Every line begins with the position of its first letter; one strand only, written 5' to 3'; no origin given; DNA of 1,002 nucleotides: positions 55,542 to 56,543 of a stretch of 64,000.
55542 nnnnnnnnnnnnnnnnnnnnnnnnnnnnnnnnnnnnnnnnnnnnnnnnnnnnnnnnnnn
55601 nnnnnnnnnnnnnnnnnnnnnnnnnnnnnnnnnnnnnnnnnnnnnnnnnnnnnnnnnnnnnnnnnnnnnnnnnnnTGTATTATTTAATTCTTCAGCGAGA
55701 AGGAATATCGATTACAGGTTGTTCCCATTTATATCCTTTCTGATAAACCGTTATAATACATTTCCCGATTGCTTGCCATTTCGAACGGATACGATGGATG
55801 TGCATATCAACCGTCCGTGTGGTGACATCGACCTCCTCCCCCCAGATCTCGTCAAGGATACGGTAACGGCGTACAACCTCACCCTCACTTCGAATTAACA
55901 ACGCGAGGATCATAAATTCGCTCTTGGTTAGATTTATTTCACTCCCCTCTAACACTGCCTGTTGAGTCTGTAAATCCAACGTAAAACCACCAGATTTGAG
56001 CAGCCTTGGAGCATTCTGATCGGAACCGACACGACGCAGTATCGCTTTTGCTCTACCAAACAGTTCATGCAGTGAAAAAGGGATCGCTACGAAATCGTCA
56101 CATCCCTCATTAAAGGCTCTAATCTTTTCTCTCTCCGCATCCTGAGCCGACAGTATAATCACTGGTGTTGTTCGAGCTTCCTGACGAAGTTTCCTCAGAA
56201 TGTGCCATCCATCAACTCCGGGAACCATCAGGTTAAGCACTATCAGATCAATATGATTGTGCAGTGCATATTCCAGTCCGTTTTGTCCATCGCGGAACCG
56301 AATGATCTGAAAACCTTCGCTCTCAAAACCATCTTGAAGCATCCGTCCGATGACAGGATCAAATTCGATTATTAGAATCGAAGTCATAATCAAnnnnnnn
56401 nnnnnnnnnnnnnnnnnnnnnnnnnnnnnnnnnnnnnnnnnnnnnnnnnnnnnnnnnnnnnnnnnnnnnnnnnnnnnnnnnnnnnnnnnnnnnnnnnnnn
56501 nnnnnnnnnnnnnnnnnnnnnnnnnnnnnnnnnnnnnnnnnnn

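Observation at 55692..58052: Histidine kinase paired with a non-phosphorylatable OmpR-family regulator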

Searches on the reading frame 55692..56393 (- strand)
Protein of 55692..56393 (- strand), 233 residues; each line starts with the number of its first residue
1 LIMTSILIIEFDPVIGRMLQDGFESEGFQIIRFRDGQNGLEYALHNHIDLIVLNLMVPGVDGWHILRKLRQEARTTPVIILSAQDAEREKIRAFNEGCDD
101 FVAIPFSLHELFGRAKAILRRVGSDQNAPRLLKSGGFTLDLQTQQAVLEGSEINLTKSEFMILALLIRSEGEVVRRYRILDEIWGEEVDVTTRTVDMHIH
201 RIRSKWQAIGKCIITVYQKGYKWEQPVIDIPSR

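Call 3: search_protein_families(library=pfam, proteins=[window:55692-56393:-], max_evalue=0.01)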
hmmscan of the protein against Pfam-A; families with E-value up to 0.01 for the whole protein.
window:55692-56393:- (233 aa): 2 families
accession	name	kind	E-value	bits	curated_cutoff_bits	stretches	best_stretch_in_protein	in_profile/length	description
PF00486.34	Trans_reg_C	-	1.8e-21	76.4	26.2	1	150-222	1-76/77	Transcriptional regulatory protein, C terminal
PF00072.30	Response_reg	-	1.3e-20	74.1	30.2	1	6-113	1-108/111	Response regulator receiver domain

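Call 6: find_homologous_proteins(query=window:55692-56393:-, max_evalue=1e-10)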
Query window:55692-56393:- (233 aa): 634 proteins with E <= 1e-10 among 1007 candidates; the best 120 are listed.
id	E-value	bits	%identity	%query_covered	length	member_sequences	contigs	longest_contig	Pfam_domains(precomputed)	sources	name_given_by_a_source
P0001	1.2e-149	514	100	99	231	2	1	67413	PF00486.35,PF00072.31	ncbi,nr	ncbi:MAG: response regulator transcription factor [Candidatus Hatepunaea meridiana]|nr:response regu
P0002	5.9e-134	462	88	100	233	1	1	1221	PF00486.35,PF00072.31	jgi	-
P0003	8.0e-119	413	82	95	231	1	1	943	PF00486.35,PF00072.31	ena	-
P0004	2.2e-90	320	66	95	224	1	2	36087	PF00486.35,PF00072.31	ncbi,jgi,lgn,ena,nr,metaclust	ncbi:MAG: response regulator transcription factor [Candidatus Electryonea clarkiae]|nr:response regu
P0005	1.2e-83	298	61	95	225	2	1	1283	PF00486.35,PF00072.31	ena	-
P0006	2.9e-76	274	56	94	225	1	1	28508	PF00486.35,PF00072.31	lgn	-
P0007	8.2e-54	200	45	95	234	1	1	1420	PF00486.35,PF00072.31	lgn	-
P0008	5.3e-51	191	45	95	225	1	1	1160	PF00486.35,PF00072.31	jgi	jgi:DNA-binding response OmpR family regulator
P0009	2.9e-49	185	44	95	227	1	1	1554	PF00486.35,PF00072.31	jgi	jgi:two-component system OmpR family response regulator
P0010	4.4e-49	185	45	96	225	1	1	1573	PF00486.35,PF00072.31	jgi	jgi:DNA-binding response OmpR family regulator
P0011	5.7e-49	184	46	95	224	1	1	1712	PF00486.35,PF00072.31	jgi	jgi:DNA-binding response OmpR family regulator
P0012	8.5e-49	184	43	96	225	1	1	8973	PF00486.35,PF00072.31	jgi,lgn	jgi:DNA-binding response OmpR family regulator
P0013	1.8e-46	176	40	96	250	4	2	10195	PF00486.35,PF00072.31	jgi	jgi:DNA-binding response OmpR family regulator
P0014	3.2e-46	175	43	95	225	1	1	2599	PF00486.35,PF00072.31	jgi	-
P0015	5.2e-46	175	39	95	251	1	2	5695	PF00486.35,PF00072.31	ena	-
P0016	4.2e-44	168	40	95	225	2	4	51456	PF00486.35,PF00072.31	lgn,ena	-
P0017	4.8e-44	168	40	95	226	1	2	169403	PF00486.35,PF00072.31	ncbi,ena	-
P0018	8.8e-44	167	40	94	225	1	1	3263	PF00486.35,PF00072.31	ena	-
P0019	9.6e-44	167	43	96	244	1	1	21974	PF00486.35,PF00072.31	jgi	jgi:DNA-binding response OmpR family regulator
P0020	2.7e-43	166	42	95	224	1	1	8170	PF00486.35,PF00072.31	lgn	-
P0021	5.4e-43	165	42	96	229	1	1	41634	PF00486.35,PF00072.31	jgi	jgi:two-component system, OmpR family, alkaline phosphatase synthesis response regulator PhoP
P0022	8.9e-43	164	39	94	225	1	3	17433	PF00486.35,PF00072.31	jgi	jgi:DNA-binding response OmpR family regulator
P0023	1.6e-41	160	42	95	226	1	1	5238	PF00486.35,PF00072.31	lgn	-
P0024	3.5e-41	159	39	95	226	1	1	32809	PF00486.35,PF00072.31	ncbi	-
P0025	4.2e-41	159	36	95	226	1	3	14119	PF00486.35,PF00072.31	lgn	-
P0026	5.2e-41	158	41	95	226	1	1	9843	PF00486.35,PF00072.31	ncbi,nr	ncbi:MAG: response regulator transcription factor [candidate division KSB1 bacterium]|nr:response re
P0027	6.8e-41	158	41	94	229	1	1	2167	PF00486.35,PF00072.31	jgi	jgi:two-component system, OmpR family, alkaline phosphatase synthesis response regulator PhoP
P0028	8.1e-41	158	41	95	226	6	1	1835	PF00486.35,PF00072.31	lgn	-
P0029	1.5e-40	157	39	95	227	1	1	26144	PF00486.35,PF00072.31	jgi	jgi:DNA-binding response OmpR family regulator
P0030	1.6e-40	157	43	95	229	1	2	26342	PF00486.35,PF00072.31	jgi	jgi:DNA-binding response OmpR family regulator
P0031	1.9e-40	156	38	96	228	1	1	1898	PF00486.35,PF00072.31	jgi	jgi:DNA-binding response OmpR family regulator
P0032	2.4e-40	156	39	95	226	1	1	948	PF00486.35,PF00072.31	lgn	-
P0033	2.4e-40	156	37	95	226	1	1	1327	PF00486.35,PF00072.31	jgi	-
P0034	2.8e-40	156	37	96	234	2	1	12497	PF00486.35,PF00072.31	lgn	-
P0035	3.7e-40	156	40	94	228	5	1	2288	PF00486.35,PF00072.31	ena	-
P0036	4.0e-40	155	37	96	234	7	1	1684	PF00486.35,PF00072.31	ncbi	-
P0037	4.2e-40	155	40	95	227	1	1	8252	PF00486.35,PF00072.31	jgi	-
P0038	4.8e-40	155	39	95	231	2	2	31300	PF00486.35,PF00072.31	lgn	-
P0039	4.9e-40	155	37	95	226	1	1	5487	PF00486.35,PF00072.31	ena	-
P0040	5.1e-40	155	40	95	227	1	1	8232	PF00486.35,PF00072.31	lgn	-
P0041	5.7e-40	155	38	95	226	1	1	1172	PF00486.35,PF00072.31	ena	-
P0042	6.0e-40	155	37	96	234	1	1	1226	PF00486.35,PF00072.31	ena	-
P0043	7.4e-40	155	40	96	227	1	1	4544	PF00486.35,PF00072.31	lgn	-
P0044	8.0e-40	154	41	96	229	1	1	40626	PF00486.35,PF00072.31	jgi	jgi:two-component system, OmpR family, alkaline phosphatase synthesis response regulator PhoP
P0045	8.2e-40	154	40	96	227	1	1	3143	PF00486.35,PF00072.31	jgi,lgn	jgi:DNA-binding response OmpR family regulator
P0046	8.7e-40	154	38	95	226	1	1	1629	PF00486.35,PF00072.31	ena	-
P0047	9.0e-40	154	37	95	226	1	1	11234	PF00486.35,PF00072.31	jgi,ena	-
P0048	9.8e-40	154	41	95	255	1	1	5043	PF00486.35,PF00072.31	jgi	-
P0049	1.0e-39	154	40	95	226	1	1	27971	PF00486.35,PF00072.31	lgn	-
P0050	1.2e-39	154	40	96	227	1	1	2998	PF00486.35,PF00072.31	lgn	-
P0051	1.2e-39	154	37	95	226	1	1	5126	PF00486.35,PF00072.31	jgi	jgi:DNA-binding response OmpR family regulator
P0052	1.3e-39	154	38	95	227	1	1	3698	PF00486.35,PF00072.31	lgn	-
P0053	1.4e-39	154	37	96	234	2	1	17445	PF00486.35,PF00072.31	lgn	-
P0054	1.5e-39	154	40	95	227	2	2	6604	PF00486.35,PF00072.31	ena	-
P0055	1.6e-39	153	39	96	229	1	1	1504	PF00486.35,PF00072.31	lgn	-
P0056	2.0e-39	153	36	95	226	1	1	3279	PF00486.35,PF00072.31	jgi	jgi:DNA-binding response OmpR family regulator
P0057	2.1e-39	153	41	95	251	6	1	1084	PF00486.35,PF00072.31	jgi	jgi:DNA-binding response OmpR family regulator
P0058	2.5e-39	153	42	88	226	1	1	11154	PF00486.35,PF00072.31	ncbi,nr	ncbi:DNA-binding response regulator [bacterium I07]|nr:DNA-binding response regulator [bacterium I07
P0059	2.7e-39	153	38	95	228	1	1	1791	PF00486.35,PF00072.31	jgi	jgi:DNA-binding response OmpR family regulator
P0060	3.9e-39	152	36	95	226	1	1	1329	PF00486.35,PF00072.31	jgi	-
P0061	4.6e-39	152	41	95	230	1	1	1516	PF00486.35,PF00072.31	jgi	jgi:DNA-binding response OmpR family regulator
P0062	5.1e-39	152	36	95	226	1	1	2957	PF00486.35,PF00072.31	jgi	jgi:DNA-binding response OmpR family regulator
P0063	6.0e-39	152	38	94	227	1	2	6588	PF00486.35,PF00072.31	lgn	-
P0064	6.5e-39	151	38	95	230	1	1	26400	PF00486.35,PF00072.31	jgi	jgi:DNA-binding response OmpR family regulator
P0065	6.9e-39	151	37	95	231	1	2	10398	PF00486.35,PF00072.31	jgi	-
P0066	8.5e-39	151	40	95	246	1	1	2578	PF00486.35,PF00072.31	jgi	-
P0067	1.1e-38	151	40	96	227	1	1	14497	PF00486.35,PF00072.31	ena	-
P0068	1.3e-38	150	38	94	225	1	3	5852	PF00486.35,PF00072.31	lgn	-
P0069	1.5e-38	150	38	94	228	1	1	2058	PF00486.35,PF00072.31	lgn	-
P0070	1.6e-38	150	38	96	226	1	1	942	PF00486.35,PF00072.31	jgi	jgi:DNA-binding response OmpR family regulator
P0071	1.9e-38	150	39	95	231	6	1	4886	PF00486.35,PF00072.31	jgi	jgi:two-component system alkaline phosphatase synthesis response regulator PhoP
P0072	2.1e-38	150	38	95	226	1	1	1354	PF00486.35,PF00072.31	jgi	jgi:DNA-binding response OmpR family regulator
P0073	2.3e-38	150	38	95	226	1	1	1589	PF00486.35,PF00072.31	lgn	-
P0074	2.3e-38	150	38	94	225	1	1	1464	PF00486.35,PF00072.31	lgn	-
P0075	2.7e-38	149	38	95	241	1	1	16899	PF00486.35,PF00072.31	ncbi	-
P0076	3.0e-38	149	36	96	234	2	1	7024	PF00486.35,PF00072.31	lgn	-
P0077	3.6e-38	149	40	96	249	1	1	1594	PF00486.35,PF00072.31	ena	-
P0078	4.2e-38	149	40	95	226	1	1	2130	PF00486.35,PF00072.31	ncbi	-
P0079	7.0e-38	148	40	94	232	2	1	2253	PF00486.35,PF00072.31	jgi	jgi:DNA-binding response OmpR family regulator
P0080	7.1e-38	148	38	95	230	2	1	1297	PF00486.35,PF00072.31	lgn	-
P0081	7.8e-38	148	36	95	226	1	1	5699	PF00486.35,PF00072.31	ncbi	-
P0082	9.0e-38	148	39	96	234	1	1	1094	PF00486.35,PF00072.31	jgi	jgi:DNA-binding response OmpR family regulator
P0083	9.0e-38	148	38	96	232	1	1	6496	PF00486.35,PF00072.31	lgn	-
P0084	9.1e-38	148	36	96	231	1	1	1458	PF00486.35,PF00072.31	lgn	-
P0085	1.0e-37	148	36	94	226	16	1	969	PF00486.35,PF00072.31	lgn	-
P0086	1.1e-37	147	41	95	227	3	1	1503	PF00486.35,PF00072.31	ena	-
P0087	1.1e-37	147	37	96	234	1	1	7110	PF00486.35,PF00072.31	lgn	-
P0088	1.1e-37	147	39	96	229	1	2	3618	PF00486.35,PF00072.31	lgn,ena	-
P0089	1.4e-37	147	36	95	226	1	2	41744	PF00486.35,PF00072.31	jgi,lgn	jgi:DNA-binding response OmpR family regulator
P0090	1.5e-37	147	39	95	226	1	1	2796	PF00486.35,PF00072.31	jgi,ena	-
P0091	1.6e-37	147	37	95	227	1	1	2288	PF00486.35,PF00072.31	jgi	jgi:two-component system alkaline phosphatase synthesis response regulator PhoP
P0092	1.8e-37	147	39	96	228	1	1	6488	PF00486.35,PF00072.31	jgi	jgi:DNA-binding response OmpR family regulator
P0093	1.8e-37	147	39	94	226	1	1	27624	PF00486.35,PF00072.31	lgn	-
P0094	2.2e-37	146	39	94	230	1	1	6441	PF00486.35,PF00072.31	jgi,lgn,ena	jgi:DNA-binding response OmpR family regulator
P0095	3.1e-37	146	37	93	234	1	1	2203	PF00486.35,PF00072.31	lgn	-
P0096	3.8e-37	146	37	94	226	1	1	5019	PF00486.35,PF00072.31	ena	-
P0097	4.4e-37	145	37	94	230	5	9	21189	PF00486.35,PF00072.31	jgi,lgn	jgi:DNA-binding response OmpR family regulator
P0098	4.8e-37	145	37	94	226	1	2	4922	PF00486.35,PF00072.31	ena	-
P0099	5.0e-37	145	38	94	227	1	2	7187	PF00486.35,PF00072.31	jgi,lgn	-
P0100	5.6e-37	145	37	96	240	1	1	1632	PF00486.35,PF00072.31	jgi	jgi:DNA-binding response OmpR family regulator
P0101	5.9e-37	145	38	95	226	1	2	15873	PF00486.35,PF00072.31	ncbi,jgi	-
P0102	6.9e-37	145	38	94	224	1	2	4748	PF00486.35,PF00072.31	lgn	-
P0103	7.1e-37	145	39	95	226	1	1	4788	PF00486.35,PF00072.31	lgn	-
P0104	7.1e-37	145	37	95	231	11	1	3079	PF00486.35,PF00072.31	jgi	-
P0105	7.2e-37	145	39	94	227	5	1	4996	PF00486.35,PF00072.31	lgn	-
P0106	7.6e-37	145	40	95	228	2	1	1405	PF00486.35,PF00072.31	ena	-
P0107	7.9e-37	145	37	94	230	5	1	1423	PF00486.35,PF00072.31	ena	-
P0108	8.1e-37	145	37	94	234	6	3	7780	PF00486.35,PF00072.31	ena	-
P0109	8.5e-37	145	38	94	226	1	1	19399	PF00486.35,PF00072.31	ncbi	-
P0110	8.7e-37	144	35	94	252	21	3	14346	PF00486.35,PF00072.31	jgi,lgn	jgi:two-component system phosphate regulon response regulator PhoB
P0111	8.9e-37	144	39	94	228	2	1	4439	PF00486.35,PF00072.31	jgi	jgi:DNA-binding response OmpR family regulator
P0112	9.3e-37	144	36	95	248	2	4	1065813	PF00486.35,PF00072.31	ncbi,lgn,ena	-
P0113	9.5e-37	144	39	94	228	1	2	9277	PF00486.35,PF00072.31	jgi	-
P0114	9.6e-37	144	38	94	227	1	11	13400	PF00486.35,PF00072.31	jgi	jgi:DNA-binding response OmpR family regulator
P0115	9.6e-37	144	38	95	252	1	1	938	PF00486.35,PF00072.31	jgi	jgi:DNA-binding response OmpR family regulator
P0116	9.6e-37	144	37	94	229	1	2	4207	PF00486.35,PF00072.31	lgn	-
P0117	9.7e-37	144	38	95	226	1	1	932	PF00486.35,PF00072.31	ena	-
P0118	1.0e-36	144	38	95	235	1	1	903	PF00486.35,PF00072.31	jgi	-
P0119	1.1e-36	144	39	95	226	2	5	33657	PF00486.35,PF00072.31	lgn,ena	-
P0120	1.1e-36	144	35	95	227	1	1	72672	PF00486.35,PF00072.31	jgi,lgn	jgi:DNA-binding response OmpR family regulator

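Call 9: find_encoding_contigs(protein=P0004, flank=8000, max_places=3)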
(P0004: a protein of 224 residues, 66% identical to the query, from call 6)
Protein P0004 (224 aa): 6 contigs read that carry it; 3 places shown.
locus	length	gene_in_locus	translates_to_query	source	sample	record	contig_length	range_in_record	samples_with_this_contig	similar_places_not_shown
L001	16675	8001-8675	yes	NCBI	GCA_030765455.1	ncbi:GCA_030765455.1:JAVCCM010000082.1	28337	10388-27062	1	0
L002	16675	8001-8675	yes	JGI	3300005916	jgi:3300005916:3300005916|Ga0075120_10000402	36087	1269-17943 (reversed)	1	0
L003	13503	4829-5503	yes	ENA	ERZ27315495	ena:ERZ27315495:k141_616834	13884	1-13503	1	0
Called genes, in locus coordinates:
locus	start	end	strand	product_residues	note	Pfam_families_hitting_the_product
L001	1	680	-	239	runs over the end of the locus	PF01209:Ubie_methyltran (weak), PF08241:Methyltransf_11, PF13649:Methyltransf_25, PF13847:Methyltransf_31 (weak)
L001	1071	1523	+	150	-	PF03544:TonB_C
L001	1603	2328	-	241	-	PF18962:Por_Secre_tail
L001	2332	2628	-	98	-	-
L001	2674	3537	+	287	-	PF12760:Zn_ribbon_IS1595, PF12762:DDE_Tnp_IS1595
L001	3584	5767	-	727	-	-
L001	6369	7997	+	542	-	PF02518:HATPase_c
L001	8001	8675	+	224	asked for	PF00072:Response_reg, PF00486:Trans_reg_C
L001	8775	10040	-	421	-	PF00989:PAS (weak), PF08448:PAS_4 (weak), PF13426:PAS_9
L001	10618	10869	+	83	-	-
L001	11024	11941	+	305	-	PF00892:EamA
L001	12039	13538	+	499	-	PF19527:DUF6055 (weak), PF18962:Por_Secre_tail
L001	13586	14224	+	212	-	PF05036:SPOR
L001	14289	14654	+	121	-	-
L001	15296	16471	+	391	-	PF01551:Peptidase_M23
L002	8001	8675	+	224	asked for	PF00072:Response_reg, PF00486:Trans_reg_C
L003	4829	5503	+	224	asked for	PF00072:Response_reg, PF00486:Trans_reg_C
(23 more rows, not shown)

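Call 10: find_encoding_contigs(protein=P0006, flank=8000, max_places=3)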
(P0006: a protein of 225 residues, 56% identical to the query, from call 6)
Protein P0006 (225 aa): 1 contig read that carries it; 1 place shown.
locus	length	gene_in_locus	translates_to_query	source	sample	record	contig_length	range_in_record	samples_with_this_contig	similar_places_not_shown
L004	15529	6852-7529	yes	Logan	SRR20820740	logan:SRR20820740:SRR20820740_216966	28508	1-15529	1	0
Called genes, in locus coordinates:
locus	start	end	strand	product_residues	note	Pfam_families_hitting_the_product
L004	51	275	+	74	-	PF13560:HTH_31, PF12844:HTH_19 (weak), PF01381:HTH_3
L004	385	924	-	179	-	PF01396:Zn_ribbon_Top1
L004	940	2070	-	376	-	PF00589:Phage_integrase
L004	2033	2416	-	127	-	PF12728:HTH_17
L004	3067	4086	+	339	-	-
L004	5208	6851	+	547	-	PF02518:HATPase_c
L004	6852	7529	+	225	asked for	PF00072:Response_reg, PF00486:Trans_reg_C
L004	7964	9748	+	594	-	PF18962:Por_Secre_tail (weak)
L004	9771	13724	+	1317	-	PF18962:Por_Secre_tail (weak), PF13860:FlgD_ig (weak)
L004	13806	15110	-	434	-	-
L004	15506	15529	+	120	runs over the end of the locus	-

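Call 25: find_encoding_contigs(protein=P0002, flank=3000, max_places=2)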
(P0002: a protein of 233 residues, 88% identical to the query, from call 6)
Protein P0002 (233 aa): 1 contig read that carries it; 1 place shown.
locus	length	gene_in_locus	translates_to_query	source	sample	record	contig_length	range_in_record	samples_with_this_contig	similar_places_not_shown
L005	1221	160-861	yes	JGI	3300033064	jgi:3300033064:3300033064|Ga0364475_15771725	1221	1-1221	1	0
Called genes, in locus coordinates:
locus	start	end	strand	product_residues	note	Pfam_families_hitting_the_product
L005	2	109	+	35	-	?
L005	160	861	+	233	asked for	PF00072:Response_reg, PF00486:Trans_reg_C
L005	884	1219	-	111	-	?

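Call 26: find_encoding_contigs(protein=P0005, flank=3000, max_places=2)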
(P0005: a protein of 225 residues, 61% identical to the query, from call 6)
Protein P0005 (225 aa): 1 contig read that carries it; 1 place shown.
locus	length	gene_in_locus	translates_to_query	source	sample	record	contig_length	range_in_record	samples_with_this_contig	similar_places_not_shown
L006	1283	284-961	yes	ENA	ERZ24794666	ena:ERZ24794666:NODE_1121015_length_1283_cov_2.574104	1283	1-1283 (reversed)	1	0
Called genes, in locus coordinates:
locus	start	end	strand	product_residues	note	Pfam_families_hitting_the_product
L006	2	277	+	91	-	?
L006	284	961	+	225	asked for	PF00072:Response_reg, PF00486:Trans_reg_C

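Call 27: find_encoding_contigs(protein=P0003, flank=3000, max_places=2)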
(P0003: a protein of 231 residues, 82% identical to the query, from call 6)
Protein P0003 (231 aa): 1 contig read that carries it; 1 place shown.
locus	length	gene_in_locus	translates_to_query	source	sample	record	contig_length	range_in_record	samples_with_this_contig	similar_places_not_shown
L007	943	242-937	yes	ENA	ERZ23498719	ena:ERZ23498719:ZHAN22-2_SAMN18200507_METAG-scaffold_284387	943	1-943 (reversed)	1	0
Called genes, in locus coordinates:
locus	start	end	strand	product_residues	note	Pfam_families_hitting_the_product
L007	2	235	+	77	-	?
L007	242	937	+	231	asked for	PF00072:Response_reg, PF00486:Trans_reg_C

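Call 42: find_encoding_contigs(protein=P0016, flank=4000, max_places=1)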
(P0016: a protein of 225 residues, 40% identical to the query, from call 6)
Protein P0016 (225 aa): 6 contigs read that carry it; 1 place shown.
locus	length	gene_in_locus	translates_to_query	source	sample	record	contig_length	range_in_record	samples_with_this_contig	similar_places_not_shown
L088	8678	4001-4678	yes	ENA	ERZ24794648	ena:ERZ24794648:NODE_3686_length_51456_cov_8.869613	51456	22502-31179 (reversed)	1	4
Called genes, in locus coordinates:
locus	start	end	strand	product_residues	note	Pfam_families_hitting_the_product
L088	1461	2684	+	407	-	PF13173:AAA_14, PF13635:DUF4143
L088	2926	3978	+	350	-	PF02518:HATPase_c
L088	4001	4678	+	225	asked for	PF00072:Response_reg, PF00486:Trans_reg_C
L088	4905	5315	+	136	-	-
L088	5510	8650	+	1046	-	PF13360:PQQ_2 (faint)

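Call 43: find_encoding_contigs(protein=P0012, flank=4000, max_places=1)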
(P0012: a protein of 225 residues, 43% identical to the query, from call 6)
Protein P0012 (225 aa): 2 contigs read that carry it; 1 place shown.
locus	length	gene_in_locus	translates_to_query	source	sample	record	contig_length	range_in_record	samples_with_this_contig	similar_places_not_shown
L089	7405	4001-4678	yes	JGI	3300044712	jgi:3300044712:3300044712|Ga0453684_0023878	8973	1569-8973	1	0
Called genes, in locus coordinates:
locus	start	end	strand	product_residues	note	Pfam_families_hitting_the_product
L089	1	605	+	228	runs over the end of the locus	PF00072:Response_reg, PF00486:Trans_reg_C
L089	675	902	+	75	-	-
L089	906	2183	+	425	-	PF03952:Enolase_N, PF00113:Enolase_C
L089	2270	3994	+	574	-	PF00512:HisKA (weak), PF02518:HATPase_c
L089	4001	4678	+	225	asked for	PF00072:Response_reg, PF00486:Trans_reg_C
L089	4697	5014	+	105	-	PF04977:DivIC (weak)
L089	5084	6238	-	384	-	PF01594:AI-2E_transport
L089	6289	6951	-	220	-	PF13525:YfiO (faint), PF13174:TPR_6 (faint), PF13428:TPR_14 (faint), PF13424:TPR_12 (weak), PF13432:TPR_16 (weak), PF13424:TPR_12 (weak), PF00515:TPR_1 (weak), PF07719:TPR_2 (weak), +1 more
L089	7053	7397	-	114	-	PF00691:OmpA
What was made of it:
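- Canonical relatives of the same family also lack a strong HisKA hit (calls 42, 43), so the missing hit reflects a divergent family, not decay.
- Tried and rejected: Canonical relatives also lack it or hit only weakly (calls 42, 43).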
